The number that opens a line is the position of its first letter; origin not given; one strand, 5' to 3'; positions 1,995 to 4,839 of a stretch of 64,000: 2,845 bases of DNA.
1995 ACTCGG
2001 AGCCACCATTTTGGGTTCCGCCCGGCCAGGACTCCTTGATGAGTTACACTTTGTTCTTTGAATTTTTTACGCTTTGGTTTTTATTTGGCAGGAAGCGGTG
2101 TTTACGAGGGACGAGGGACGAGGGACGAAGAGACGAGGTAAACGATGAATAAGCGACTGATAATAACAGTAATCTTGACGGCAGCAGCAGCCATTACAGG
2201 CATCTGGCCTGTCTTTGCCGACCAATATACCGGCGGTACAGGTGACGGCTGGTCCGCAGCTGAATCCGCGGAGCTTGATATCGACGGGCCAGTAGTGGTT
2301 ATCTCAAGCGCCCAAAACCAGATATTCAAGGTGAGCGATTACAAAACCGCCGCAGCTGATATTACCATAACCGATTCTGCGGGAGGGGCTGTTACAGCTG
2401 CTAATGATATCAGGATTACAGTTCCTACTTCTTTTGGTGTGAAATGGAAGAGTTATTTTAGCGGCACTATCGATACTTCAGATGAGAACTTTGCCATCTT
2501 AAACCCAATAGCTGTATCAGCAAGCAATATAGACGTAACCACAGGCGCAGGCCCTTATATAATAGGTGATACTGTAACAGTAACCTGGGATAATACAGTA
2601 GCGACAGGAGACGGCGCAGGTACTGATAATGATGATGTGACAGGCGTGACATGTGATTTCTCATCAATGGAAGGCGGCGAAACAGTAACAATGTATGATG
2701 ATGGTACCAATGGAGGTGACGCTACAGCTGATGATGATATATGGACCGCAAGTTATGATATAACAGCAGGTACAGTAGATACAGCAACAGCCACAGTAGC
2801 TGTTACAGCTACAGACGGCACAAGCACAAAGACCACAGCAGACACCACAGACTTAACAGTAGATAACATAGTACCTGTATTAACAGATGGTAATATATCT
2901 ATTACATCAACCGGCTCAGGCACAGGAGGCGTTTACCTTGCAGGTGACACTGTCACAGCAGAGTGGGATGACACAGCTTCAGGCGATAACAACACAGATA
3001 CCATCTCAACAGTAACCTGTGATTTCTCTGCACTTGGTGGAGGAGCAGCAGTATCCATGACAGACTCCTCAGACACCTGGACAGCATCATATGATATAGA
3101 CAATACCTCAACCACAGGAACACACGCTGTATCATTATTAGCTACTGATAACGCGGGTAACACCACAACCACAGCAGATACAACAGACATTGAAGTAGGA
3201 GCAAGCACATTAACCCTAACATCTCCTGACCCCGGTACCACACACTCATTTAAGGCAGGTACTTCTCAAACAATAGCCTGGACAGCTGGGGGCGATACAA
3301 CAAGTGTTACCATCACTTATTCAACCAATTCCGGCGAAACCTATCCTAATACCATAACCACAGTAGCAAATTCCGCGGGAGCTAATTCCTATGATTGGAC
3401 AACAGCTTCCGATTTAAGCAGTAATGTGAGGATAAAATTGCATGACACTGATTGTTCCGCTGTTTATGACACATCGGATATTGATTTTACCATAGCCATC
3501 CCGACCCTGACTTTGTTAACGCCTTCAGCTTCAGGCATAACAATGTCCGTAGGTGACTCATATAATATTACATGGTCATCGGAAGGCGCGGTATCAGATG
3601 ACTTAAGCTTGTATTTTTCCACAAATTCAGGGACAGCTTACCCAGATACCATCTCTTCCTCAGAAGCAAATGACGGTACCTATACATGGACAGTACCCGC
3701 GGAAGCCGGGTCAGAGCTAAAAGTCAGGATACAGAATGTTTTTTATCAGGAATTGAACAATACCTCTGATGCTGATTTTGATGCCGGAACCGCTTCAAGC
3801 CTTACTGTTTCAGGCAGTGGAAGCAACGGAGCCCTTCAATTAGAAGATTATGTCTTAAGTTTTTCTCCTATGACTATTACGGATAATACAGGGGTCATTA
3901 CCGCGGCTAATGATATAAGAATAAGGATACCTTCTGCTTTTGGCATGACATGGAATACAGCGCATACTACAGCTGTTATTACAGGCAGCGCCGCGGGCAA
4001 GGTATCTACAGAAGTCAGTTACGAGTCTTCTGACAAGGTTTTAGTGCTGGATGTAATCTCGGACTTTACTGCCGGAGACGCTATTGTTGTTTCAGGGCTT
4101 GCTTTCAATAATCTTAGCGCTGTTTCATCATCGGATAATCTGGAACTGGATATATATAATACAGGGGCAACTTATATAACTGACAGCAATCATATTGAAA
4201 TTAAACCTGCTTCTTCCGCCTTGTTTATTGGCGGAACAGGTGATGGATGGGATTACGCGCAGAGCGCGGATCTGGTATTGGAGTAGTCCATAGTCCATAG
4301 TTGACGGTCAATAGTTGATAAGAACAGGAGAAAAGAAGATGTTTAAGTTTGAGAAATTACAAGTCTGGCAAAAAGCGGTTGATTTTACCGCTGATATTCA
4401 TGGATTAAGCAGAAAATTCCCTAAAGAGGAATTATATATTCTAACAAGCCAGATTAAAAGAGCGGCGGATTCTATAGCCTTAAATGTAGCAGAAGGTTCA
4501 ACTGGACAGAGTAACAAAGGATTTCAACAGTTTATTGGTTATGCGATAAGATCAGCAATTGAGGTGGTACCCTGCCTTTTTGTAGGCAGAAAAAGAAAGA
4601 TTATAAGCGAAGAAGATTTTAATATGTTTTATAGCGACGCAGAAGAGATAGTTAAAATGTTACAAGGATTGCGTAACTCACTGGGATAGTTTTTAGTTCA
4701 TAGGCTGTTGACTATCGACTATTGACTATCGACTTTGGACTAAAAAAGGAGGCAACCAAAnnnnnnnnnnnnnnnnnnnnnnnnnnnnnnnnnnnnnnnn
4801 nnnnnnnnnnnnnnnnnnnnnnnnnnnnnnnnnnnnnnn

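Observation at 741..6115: Two DGR target genes share a 927-bp block that appears identical, including identical VRs, behind divergent N-terminal thirds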

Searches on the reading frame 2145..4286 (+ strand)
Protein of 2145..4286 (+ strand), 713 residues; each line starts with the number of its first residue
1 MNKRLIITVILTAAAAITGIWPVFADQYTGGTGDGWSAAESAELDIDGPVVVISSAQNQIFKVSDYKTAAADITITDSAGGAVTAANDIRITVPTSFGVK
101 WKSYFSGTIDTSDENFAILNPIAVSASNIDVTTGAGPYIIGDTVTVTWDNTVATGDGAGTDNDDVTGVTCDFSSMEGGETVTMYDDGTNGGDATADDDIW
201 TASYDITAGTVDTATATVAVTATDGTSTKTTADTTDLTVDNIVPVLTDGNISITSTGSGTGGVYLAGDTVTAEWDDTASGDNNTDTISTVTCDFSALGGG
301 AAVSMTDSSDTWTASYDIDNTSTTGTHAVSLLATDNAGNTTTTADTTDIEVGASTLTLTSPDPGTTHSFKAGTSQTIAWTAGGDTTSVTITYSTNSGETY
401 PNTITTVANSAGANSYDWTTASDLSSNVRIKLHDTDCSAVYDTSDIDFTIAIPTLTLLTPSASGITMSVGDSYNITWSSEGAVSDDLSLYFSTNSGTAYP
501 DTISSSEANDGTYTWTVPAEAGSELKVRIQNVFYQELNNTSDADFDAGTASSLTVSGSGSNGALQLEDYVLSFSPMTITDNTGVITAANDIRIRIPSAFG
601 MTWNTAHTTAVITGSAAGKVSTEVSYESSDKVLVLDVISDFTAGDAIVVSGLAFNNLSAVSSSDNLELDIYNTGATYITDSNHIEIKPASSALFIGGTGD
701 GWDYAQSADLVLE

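Call 6: search_protein_families(library=pfam, proteins=[window:2145-4286:+], max_evalue=0.01)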
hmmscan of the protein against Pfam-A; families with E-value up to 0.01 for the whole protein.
window:2145-4286:+ (713 aa): 1 family
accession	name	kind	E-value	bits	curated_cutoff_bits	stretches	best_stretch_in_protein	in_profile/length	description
PF10342.15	Kre9_KNH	-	1.4e-08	35.8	24.6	2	463-528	4-74/94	Kre9/KNH-like N-terminal Ig-like domain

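Call 12: find_encoding_contigs(protein=window:2145-4286:+, flank=10000, max_places=10)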
Protein window:2145-4286:+ (713 aa): 4 contigs read that carry it; 3 places shown.
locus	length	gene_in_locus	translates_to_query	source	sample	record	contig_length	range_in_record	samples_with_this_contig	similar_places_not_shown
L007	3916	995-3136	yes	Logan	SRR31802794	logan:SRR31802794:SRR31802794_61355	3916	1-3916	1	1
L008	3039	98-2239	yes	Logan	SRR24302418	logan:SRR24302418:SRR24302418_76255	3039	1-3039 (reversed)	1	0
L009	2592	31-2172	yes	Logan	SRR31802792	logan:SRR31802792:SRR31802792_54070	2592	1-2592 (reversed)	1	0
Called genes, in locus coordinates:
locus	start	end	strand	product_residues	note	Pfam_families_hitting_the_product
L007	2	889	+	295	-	?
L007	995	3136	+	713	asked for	PF10342:Kre9_KNH (faint)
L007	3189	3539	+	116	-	PF05635:23S_rRNA_IVP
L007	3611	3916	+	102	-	?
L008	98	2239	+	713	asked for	PF10342:Kre9_KNH (faint)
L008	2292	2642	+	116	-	PF05635:23S_rRNA_IVP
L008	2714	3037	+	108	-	?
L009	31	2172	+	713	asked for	PF10342:Kre9_KNH (faint)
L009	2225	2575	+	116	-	PF05635:23S_rRNA_IVP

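Call 45: search_protein_families(library=ncbifam, proteins=[window:2145-4286:+], max_evalue=0.001)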
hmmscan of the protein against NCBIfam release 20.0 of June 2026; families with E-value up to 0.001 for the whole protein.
window:2145-4286:+ (713 aa): 0 families

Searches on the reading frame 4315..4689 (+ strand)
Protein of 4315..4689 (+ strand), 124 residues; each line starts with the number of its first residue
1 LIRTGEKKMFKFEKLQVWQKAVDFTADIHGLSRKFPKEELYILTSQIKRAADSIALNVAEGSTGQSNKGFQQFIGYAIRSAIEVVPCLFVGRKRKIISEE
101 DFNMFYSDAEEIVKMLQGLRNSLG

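Call 6: search_protein_families(library=pfam, proteins=[window:4315-4689:+], max_evalue=0.01)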
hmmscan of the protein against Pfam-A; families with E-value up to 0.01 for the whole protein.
window:4315-4689:+ (124 aa): 1 family
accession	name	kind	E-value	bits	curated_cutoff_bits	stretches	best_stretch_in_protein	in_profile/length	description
PF05635.17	23S_rRNA_IVP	-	1.5e-33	115.6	33.8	1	13-118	1-106/106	23S rRNA-intervening sequence protein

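Call 11: find_encoding_contigs(protein=window:4315-4689:+, flank=10000, max_places=10)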
Protein window:4315-4689:+ (124 aa): no gene with exactly this product is on record in the collection.

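Call 31: find_encoding_contigs(protein=window:4339-4689:+, flank=10000, max_places=10)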
Protein window:4339-4689:+ (116 aa): 8 contigs read that carry it; 7 places shown.
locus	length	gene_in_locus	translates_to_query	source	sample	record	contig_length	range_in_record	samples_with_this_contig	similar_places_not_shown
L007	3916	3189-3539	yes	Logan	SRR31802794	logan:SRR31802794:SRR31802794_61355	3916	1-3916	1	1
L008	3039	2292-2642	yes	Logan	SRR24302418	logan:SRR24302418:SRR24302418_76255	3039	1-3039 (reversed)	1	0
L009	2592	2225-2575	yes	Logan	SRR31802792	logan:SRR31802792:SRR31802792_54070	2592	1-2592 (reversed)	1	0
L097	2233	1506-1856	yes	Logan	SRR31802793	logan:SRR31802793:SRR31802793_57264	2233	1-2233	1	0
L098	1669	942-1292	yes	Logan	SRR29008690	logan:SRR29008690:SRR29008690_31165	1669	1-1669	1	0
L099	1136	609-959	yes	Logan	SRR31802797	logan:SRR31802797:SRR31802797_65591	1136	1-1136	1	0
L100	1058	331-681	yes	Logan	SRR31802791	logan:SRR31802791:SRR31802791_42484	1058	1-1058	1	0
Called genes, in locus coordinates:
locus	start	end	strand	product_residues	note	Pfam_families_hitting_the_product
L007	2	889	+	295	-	?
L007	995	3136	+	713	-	PF10342:Kre9_KNH (faint)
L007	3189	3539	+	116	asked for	PF05635:23S_rRNA_IVP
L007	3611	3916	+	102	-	?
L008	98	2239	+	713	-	PF10342:Kre9_KNH (faint)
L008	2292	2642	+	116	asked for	PF05635:23S_rRNA_IVP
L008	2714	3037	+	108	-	?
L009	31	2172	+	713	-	PF10342:Kre9_KNH (faint)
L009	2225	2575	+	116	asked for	PF05635:23S_rRNA_IVP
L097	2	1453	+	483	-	?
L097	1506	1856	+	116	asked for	PF05635:23S_rRNA_IVP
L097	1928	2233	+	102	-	?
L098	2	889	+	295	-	?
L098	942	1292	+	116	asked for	PF05635:23S_rRNA_IVP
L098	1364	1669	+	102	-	?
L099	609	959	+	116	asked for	PF05635:23S_rRNA_IVP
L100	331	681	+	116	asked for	PF05635:23S_rRNA_IVP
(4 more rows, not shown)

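Call 45: search_protein_families(library=ncbifam, proteins=[window:4339-4689:+], max_evalue=0.001)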
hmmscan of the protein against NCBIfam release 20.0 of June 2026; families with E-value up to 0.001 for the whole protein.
window:4339-4689:+ (116 aa): 3 families
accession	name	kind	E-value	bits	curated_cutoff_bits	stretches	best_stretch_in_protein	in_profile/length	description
TIGR02436.1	TIGR02436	subfamily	7.4e-31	106.6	24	1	9-115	1-108/109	four helix bundle protein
NF008911.0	PRK12275.1-2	subfamily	1.6e-25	89.9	137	1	3-114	3-114/118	hypothetical protein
NF008912.0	PRK12275.1-6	subfamily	5.3e-17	61.9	124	1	3-113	2-109/117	hypothetical protein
